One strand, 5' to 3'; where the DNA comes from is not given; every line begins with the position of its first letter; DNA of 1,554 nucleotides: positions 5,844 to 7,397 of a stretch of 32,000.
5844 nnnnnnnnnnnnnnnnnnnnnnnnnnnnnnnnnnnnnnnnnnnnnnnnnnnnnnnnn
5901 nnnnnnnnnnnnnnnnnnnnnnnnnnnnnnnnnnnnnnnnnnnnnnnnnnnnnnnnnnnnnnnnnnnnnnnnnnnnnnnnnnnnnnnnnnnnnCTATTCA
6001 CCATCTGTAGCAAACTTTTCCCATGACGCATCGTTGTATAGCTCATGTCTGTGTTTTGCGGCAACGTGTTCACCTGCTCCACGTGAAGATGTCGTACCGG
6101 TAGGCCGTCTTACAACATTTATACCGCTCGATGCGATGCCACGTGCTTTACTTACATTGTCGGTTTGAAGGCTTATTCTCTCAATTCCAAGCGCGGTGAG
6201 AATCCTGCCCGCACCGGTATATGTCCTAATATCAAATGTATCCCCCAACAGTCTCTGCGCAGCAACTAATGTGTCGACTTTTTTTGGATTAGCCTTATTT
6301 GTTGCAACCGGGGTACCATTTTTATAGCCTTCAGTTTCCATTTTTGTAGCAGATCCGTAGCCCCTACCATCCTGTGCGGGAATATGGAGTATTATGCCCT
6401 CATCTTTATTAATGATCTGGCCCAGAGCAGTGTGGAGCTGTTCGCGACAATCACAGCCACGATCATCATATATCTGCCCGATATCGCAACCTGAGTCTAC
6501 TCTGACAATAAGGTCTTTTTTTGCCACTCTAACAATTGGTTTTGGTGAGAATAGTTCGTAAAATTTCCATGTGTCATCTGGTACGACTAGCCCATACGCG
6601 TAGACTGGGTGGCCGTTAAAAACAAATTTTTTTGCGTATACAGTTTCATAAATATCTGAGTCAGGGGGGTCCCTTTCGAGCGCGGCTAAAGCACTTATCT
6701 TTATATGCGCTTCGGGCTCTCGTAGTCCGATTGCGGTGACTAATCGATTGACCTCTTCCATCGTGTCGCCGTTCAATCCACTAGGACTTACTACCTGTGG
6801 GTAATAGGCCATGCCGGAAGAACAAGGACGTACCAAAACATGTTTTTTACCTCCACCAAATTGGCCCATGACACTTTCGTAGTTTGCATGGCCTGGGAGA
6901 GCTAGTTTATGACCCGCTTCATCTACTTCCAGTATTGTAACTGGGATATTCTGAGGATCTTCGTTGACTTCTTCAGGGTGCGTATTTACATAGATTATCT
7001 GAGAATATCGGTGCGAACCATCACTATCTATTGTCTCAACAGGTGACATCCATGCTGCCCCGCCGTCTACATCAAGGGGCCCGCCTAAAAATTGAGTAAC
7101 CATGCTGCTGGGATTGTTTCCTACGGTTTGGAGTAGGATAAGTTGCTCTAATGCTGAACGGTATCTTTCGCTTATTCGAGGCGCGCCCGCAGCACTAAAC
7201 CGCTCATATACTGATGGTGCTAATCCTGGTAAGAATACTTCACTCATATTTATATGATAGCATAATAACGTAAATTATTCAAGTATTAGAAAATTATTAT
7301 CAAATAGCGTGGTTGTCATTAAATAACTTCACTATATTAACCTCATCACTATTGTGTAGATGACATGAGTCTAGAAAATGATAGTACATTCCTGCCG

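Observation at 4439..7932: Four-gene operon: short ThyA-like + URC1-type GTP-cyclohydrolase-II-like + second OMP-decarboxylase paralog + guanylate-kinase-like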

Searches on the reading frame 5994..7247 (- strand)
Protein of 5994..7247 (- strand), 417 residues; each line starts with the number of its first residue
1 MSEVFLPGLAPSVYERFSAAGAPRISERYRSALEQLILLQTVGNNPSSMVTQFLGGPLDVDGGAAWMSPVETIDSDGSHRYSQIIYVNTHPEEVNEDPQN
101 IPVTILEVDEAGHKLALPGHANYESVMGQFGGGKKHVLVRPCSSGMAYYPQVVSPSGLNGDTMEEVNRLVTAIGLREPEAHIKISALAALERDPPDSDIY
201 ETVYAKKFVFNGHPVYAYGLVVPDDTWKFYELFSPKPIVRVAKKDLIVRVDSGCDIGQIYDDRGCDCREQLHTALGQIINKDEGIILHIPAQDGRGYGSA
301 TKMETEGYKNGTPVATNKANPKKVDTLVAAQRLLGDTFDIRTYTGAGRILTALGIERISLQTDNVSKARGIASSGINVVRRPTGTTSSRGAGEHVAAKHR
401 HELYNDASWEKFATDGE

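Call 7: search_protein_families(library=pfam, max_evalue=0.01, proteins=[window:5994-7247:-])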
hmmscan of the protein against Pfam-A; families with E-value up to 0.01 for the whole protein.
window:5994-7247:- (417 aa): 1 family
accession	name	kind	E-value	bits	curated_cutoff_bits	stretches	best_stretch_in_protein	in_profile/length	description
PF00925.25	GTP_cyclohydro2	-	4.1e-20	72.4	23.3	1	245-381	39-163/165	GTP cyclohydrolase II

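Call 8: find_homologous_proteins(query=window:5994-7247:-)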
Query window:5994-7247:- (417 aa): 56 proteins with E <= 0.001 among 8000 candidates.
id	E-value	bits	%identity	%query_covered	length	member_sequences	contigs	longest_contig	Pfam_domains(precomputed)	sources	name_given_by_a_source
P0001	1.0e-281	952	100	100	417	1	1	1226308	PF00925.26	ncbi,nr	ncbi:hypothetical protein IPL68_05900 [Candidatus Saccharibacteria bacterium]|nr:MAG: hypothetical p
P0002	1.5e-129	451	53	96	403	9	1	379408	PF00925.26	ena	-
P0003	1.5e-129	451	53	97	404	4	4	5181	PF00925.26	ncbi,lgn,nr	ncbi:hypothetical protein KDA11_03565 [Candidatus Saccharibacteria bacterium]|nr:hypothetical protei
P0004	1.0e-128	448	52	96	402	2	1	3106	PF00925.26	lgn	-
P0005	1.2e-128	448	53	96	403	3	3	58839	PF00925.26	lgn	-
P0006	2.4e-128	447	52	96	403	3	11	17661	PF00925.26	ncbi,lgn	-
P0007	9.6e-128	445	51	96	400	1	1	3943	PF00925.26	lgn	-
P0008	1.1e-127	445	52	96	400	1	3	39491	PF00925.26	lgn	-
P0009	4.0e-127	443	52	96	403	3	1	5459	PF00925.26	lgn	-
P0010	4.6e-127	443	52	96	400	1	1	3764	PF00925.26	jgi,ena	-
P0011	7.0e-127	442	52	96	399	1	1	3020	PF00925.26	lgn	-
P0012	2.8e-126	440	53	96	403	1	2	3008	PF00925.26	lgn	-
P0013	1.5e-125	438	51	96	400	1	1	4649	PF00925.26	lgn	-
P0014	1.3e-122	428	50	96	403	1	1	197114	PF00925.26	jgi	jgi:GTP cyclohydrolase II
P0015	2.3e-122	427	52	88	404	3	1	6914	PF00925.26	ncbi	-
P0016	2.5e-122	427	50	96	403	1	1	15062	PF00925.26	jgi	jgi:GTP cyclohydrolase II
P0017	3.2e-122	427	51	96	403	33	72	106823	PF00925.26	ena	-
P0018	6.6e-122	426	50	96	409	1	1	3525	PF00925.26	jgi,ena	-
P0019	2.6e-121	424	50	96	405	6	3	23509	PF00925.26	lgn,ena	-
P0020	4.7e-121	423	48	96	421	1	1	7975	PF00925.26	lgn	-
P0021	3.6e-120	420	49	96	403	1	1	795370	PF00925.26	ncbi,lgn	ncbi:MAG: hypothetical protein ABIP50_02350 [Candidatus Saccharimonadales bacterium]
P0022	4.7e-120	419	48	95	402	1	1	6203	PF00925.26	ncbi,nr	ncbi:MAG: ribA [Candidatus Saccharibacteria bacterium]|nr:ribA [Candidatus Saccharibacteria bacteriu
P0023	7.9e-119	415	47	96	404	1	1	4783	PF00925.26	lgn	-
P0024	1.1e-117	412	50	95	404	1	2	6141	PF00925.26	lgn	-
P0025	5.5e-116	406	49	93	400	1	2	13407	PF00925.26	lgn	-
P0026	2.1e-115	404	48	96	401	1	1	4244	PF00925.26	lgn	-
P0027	4.0e-114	400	48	96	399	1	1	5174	PF00925.26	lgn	-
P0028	2.5e-113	397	49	92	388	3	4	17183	PF00925.26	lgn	-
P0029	5.5e-113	396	48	96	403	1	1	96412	PF00925.26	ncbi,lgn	ncbi:MAG: hypothetical protein V4702_03195 [Patescibacteria group bacterium]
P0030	2.1e-112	394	46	97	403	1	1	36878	PF00925.26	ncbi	-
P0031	4.3e-112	393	48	93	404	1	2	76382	PF00925.26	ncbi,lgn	-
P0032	9.0e-108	379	46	97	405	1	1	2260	PF00925.26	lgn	-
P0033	1.7e-105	372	46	96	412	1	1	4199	PF00925.26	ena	-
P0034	1.6e-100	355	43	95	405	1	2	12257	PF00925.26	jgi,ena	-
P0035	2.4e-100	355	43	94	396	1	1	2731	PF00925.26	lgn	-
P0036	2.4e-100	355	43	91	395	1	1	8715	PF00925.26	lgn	-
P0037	6.3e-100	353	46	91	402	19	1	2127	PF00925.26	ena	-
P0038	1.1e-99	352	44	91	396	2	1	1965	PF00925.26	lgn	-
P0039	2.0e-99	351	43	90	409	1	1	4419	PF00925.26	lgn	-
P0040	6.1e-99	350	44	89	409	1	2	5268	PF00925.26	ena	-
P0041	7.3e-93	330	42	97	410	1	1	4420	PF00925.26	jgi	-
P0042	3.5e-89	318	43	91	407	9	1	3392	PF00925.26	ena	-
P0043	8.5e-84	300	40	95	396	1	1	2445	PF00925.26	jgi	-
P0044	7.9e-82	294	40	90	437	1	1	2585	PF00925.26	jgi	jgi:GTP cyclohydrolase II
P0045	9.3e-82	293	41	97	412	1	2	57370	PF00925.26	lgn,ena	-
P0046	2.6e-79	285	54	57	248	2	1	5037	PF00925.26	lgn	-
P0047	1.2e-72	263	39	92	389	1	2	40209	PF00925.26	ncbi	-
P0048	2.8e-69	252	38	92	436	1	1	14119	PF00925.26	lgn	-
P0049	6.3e-68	248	37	92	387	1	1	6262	PF00925.26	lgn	-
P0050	2.0e-62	230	37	91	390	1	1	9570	PF00925.26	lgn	-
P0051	2.4e-59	219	36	85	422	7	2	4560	PF00925.26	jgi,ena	-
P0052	1.4e-58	217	34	92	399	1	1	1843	PF00925.26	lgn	-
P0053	1.0e-57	214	34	92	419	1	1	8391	PF00925.26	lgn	-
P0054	2.7e-56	209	34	92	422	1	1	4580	PF00925.26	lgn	-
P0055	5.7e-19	87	34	42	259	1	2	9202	PF00925.26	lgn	-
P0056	2.3e-16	78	33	43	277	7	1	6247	PF00925.26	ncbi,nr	ncbi:TPA: hypothetical protein HA253_02005 [Candidatus Woesearchaeota archaeon]|nr:hypothetical prot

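Call 9: find_encoding_contigs(protein=P0002, flank=6000, max_places=2)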
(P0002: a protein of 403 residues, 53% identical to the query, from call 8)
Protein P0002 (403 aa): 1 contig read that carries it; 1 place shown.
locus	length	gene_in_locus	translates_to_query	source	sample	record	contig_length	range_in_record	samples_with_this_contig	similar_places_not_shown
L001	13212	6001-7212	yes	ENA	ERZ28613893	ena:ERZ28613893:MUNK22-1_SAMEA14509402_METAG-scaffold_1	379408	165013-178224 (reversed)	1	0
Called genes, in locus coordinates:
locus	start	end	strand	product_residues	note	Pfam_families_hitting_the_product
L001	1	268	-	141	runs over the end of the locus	-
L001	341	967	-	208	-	PF14681:UPRTase, PF00156:Pribosyltran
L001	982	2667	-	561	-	PF15420:Abhydrolase_9_N, PF10081:Abhydrolase_9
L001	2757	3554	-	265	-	-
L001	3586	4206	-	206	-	PF18306:LDcluster4, PF03641:Lysine_decarbox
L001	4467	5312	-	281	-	PF03266:NTPase_1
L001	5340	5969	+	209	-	PF00303:Thymidylat_synt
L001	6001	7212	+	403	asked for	PF00925:GTP_cyclohydro2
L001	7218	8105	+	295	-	PF00215:OMPdecase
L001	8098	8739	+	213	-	PF00625:Guanylate_kin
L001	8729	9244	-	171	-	-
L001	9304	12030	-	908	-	PF02463:SMC_N (weak), PF13476:AAA_23, PF13304:AAA_21 (weak)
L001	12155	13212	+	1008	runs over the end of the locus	PF20464:MmeI_N (faint), PF20473:MmeI_Mtase, PF02384:N6_Mtase, PF07669:Eco57I, PF12950:TaqI_C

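Call 10: find_encoding_contigs(protein=P0021, flank=6000, max_places=2)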
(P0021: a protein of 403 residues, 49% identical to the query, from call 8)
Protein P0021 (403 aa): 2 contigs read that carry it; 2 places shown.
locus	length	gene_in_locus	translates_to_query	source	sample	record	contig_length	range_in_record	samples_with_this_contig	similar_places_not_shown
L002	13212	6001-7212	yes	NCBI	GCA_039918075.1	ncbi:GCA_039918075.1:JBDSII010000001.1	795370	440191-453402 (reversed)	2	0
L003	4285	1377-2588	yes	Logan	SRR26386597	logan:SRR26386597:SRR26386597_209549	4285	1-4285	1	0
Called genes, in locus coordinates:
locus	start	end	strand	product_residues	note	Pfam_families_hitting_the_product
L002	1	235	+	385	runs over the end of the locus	PF02518:HATPase_c, PF14501:HATPase_c_5 (faint)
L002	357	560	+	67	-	-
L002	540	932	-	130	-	-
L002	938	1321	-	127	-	-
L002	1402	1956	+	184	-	PF13828:DUF4190 (weak)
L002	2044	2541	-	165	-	PF03358:FMN_red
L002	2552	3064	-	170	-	PF06210:DUF1003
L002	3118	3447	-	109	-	PF07885:Ion_trans_2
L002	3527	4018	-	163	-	PF01243:PNPOx_N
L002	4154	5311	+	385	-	PF00933:Glyco_hydro_3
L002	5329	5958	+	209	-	PF00303:Thymidylat_synt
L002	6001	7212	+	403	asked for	PF00925:GTP_cyclohydro2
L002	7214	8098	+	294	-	PF00215:OMPdecase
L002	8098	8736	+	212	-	PF00625:Guanylate_kin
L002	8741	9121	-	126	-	-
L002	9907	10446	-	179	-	-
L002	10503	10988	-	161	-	-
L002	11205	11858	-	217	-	PF01746:tRNA_m1G_MT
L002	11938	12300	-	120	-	-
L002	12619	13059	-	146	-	PF13083:KH_KhpA-B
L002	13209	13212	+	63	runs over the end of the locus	-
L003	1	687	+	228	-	?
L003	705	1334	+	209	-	PF00303:Thymidylat_synt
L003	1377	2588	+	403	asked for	PF00925:GTP_cyclohydro2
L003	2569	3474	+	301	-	PF00215:OMPdecase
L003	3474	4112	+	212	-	PF00625:Guanylate_kin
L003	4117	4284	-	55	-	?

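Call 11: find_encoding_contigs(protein=P0045, flank=6000, max_places=2)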
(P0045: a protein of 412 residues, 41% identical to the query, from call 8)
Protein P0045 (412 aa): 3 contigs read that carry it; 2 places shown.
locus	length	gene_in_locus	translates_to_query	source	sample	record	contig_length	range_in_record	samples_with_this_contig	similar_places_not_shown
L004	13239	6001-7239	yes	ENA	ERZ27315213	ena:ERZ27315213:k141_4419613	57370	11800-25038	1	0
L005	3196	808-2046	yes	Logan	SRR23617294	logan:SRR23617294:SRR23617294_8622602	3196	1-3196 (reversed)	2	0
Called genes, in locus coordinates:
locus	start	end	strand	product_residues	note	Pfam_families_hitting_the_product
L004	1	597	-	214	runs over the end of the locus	PF01210:NAD_Gly3P_dh_N (faint), PF03446:NAD_binding_2 (weak), PF03807:F420_oxidored, PF07991:KARI_N (weak)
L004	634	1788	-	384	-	-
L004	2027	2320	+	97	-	PF08922:DUF1905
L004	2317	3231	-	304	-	PF13489:Methyltransf_23, PF13649:Methyltransf_25, PF13847:Methyltransf_31, PF08241:Methyltransf_11, PF08242:Methyltransf_12 (weak)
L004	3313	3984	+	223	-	PF13545:HTH_Crp_2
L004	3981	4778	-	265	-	PF00188:CAP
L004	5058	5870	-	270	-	PF03266:NTPase_1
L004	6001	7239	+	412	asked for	PF00925:GTP_cyclohydro2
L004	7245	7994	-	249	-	PF01182:Glucosamine_iso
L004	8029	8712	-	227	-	PF02585:PIG-L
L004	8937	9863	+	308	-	PF08443:RimK (weak), PF14243:R2K_3 (weak)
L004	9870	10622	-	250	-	-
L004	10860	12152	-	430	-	-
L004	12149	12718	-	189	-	PF05263:DUF722 (faint), PF04542:Sigma70_r2, PF04545:Sigma70_r4, PF08281:Sigma70_r4_2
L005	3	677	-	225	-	?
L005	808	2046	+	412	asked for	PF00925:GTP_cyclohydro2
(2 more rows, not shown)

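Call 13: find_related_loci(query=window:5994-7247:-, collection=genome_contigs, flank=8000)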
Query window:5994-7247:- (417 aa) in genome_contigs; peptide patterns used: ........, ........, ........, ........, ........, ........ (x = any residue, [..] = any of these).
35 stretches matched a pattern, but none encodes a relative of the query by tblastn (E <= 1e-3).

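Call 15: find_related_loci(query=A1, collection=genome_contigs, flank=8000)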
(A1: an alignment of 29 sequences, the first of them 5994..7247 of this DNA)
Query A1 (417 aa) in genome_contigs; peptide patterns used: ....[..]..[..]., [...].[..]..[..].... (x = any residue, [..] = any of these).
245 stretches matched a pattern; 58 encode a relative of the query (tblastn E <= 1e-3); 58 distinct loci.
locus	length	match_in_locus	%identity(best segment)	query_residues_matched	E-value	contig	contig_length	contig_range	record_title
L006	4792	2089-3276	53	2-404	1e-136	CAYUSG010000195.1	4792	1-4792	MAG TPA_asm: uncultured Paenibacillaceae bacterium isolate SRP144015_co1_20 genome assembly, contig: NODE_7253_length_47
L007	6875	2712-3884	52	2-401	1e-133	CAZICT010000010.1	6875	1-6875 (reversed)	MAG TPA_asm: uncultured Candidatus Saccharibacteria bacterium isolate SRP144015_co1_49 genome assembly, contig: NODE_470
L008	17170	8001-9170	52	2-401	1e-132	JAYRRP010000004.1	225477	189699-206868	MAG: Candidatus Saccharimonadales bacterium isolate XM1_ASGE3bin.32 k141_690383, whole genome shotgun sequence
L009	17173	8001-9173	51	2-401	3e-131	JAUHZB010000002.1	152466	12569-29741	MAG: bacterium isolate 3_bin.93 NODE_198_length_152466_cov_1.528538, whole genome shotgun sequence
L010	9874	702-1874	51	2-401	1e-130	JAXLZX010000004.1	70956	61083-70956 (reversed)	MAG: Candidatus Saccharimonadales bacterium isolate STL-PAT13 C1.59.fa-4, whole genome shotgun sequence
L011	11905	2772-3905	53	18-401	9e-130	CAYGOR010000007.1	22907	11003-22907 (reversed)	MAG TPA_asm: uncultured Candidatus Saccharibacteria bacterium isolate ERP116193_co1_190 genome assembly, contig: NODE_60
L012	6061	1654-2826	50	2-401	3e-128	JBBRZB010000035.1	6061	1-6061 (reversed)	MAG: Candidatus Saccharimonadales bacterium isolate metawrap_la5_19 metawrap_la5_19_K_1525851_L_6061_cov_21.0000, whole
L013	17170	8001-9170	49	3-401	2e-125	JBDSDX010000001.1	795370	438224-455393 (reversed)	MAG: Candidatus Saccharimonadales bacterium isolate cluster1_bin.191 k127_10848304, whole genome shotgun sequence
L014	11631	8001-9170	49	3-401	8e-125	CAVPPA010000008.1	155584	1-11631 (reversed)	MAG: uncultured Candidatus Saccharibacteria bacterium isolate MFD00008.bin.2.54 genome assembly, contig: contig_99097, w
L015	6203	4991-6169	48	7-404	1e-124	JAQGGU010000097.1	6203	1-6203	MAG: Candidatus Saccharibacteria bacterium isolate RYN_415 scaffold_3573386, whole genome shotgun sequence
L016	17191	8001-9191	48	9-408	3e-119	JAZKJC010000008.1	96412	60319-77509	MAG: Patescibacteria group bacterium isolate ADI_DC_SW_02_SPN_11032020-bin081_1 DCSW02SPN_B081_1_000000000008, whole gen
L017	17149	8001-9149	48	16-404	3e-117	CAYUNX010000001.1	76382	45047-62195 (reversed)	MAG TPA_asm: uncultured Candidatus Saccharibacteria bacterium isolate SRP342105_co1_281 genome assembly, contig: NODE_40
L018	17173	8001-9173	50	2-401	4e-129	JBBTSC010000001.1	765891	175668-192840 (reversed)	MAG: Patescibacteria group bacterium isolate H51-bin031_1 H51_bin031_1_000000000001, whole genome shotgun sequence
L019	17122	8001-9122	35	25-399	9e-56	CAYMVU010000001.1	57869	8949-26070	MAG TPA_asm: uncultured Gammaproteobacteria bacterium isolate SRP093185_co1_18 genome assembly, contig: NODE_198_length_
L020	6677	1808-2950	32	25-405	2e-54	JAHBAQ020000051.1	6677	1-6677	MAG: Candidatus Shapirobacteria bacterium isolate AQU-07 c_000000191741, whole genome shotgun sequence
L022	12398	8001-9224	29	17-404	1e-42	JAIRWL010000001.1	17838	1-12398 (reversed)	MAG: Holosporales bacterium isolate Gsp477_bin11 k119_6357665, whole genome shotgun sequence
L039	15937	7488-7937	37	243-398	1e-23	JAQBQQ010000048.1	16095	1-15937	MAG: Candidatus Peribacteria bacterium isolate RYN_377 scaffold_1943558, whole genome shotgun sequence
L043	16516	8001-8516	33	224-398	8e-23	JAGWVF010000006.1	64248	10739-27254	MAG: Patescibacteria group bacterium isolate REEB413 contig-150_313, whole genome shotgun sequence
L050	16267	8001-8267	46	225-305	9e-20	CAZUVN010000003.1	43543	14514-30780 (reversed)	MAG TPA_asm: uncultured Candidatus Peribacteria bacterium isolate SRP329715_co2_80 genome assembly, contig: NODE_1797_le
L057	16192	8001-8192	55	242-305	2e-18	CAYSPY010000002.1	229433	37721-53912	MAG TPA_asm: uncultured Candidatus Peribacteria bacterium isolate SRP292972_co1_90 genome assembly, contig: NODE_76_leng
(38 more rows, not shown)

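Call 19: search_protein_families(library=ncbifam, max_evalue=0.01, proteins=[window:5994-7247:-])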
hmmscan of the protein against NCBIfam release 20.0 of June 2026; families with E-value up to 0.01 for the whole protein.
window:5994-7247:- (417 aa): 6 families
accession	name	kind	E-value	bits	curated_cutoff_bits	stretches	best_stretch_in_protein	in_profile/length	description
NF006803.0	PRK09311.1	equivalog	1.1e-19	70.5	569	1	243-381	252-378/417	bifunctional 3,4-dihydroxy-2-butanone-4-phosphate synthase/GTP cyclohydrolase II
NF001591.0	PRK00393.1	subfamily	5.5e-19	68.3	148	1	243-400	44-188/199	GTP cyclohydrolase II RibA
NF006805.0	PRK09318.1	equivalog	1.2e-18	67.3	486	1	243-380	230-353/387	bifunctional 3,4-dihydroxy-2-butanone-4-phosphate synthase/GTP cyclohydrolase II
NF006456.0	PRK08815.1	equivalog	2.2e-18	66.7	464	1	246-381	217-339/376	GTP cyclohydrolase II RibA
NF006806.0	PRK09319.1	equivalog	2.5e-18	66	764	1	241-381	256-383/561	bifunctional 3,4-dihydroxy-2-butanone-4-phosphate synthase/GTP cyclohydrolase II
TIGR00505.1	ribA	equivalog_domain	6.5e-17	61.7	205.85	1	238-382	36-166/191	GTP cyclohydrolase II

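Call 20: search_protein_families(library=padloc, max_evalue=0.01, proteins=[window:5994-7247:-])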
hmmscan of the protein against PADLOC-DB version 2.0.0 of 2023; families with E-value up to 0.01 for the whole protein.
window:5994-7247:- (417 aa): 0 families
